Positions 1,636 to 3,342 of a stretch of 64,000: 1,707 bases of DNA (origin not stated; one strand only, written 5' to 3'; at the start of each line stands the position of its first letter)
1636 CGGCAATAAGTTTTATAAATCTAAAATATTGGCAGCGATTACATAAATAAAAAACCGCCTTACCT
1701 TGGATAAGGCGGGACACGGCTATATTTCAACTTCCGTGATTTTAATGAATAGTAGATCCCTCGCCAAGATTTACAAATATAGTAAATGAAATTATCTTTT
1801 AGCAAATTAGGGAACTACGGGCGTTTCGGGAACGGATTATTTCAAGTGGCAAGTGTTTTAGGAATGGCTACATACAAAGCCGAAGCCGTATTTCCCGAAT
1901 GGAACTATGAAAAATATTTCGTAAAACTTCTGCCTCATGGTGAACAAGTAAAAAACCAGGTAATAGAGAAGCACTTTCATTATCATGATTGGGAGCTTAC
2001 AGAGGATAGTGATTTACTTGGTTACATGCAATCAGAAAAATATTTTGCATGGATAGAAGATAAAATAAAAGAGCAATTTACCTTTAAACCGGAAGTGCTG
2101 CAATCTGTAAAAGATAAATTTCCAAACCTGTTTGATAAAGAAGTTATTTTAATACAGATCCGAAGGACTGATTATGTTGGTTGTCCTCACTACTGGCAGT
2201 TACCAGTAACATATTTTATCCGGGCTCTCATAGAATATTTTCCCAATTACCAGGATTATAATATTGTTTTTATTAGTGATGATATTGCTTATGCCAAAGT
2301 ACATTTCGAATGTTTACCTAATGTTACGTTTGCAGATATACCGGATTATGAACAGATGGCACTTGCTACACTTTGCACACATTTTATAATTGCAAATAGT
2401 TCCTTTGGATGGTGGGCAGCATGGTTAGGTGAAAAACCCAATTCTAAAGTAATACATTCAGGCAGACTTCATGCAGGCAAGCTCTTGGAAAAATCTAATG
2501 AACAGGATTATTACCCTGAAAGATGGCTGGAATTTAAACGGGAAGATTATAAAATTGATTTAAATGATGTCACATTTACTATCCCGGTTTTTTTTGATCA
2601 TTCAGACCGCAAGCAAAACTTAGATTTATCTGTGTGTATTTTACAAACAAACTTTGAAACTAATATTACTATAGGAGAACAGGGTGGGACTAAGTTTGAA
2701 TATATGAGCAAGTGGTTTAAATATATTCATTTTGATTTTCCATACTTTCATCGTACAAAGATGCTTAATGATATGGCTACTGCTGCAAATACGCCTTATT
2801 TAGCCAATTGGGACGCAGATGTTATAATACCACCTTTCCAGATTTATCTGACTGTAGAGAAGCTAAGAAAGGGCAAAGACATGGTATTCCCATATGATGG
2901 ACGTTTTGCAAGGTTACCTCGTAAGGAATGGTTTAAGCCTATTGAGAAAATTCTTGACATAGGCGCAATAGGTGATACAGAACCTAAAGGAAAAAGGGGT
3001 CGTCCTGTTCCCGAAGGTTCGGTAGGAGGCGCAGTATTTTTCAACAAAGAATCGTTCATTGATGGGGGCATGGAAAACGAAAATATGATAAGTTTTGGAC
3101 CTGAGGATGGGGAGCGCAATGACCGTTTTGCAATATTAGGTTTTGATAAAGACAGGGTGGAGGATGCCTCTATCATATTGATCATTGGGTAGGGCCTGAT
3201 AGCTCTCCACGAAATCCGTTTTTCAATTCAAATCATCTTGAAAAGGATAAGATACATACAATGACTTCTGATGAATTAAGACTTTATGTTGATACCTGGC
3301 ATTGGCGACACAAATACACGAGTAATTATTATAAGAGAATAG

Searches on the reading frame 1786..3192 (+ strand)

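Call 15: search_protein_families(library=phrogs, proteins=[window:1786-3192:+], max_evalue=0.001)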
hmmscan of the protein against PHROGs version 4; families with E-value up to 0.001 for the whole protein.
window:1786-3192:+ (468 aa): 2 families
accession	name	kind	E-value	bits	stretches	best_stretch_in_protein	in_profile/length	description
phrog_2644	-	moron, auxiliary metabolic gene and host takeover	2.5e-43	149.8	1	3-248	2-263/265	glycosyltransferase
phrog_15655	-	unknown function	3.3e-28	99.8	1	256-460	1-220/276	-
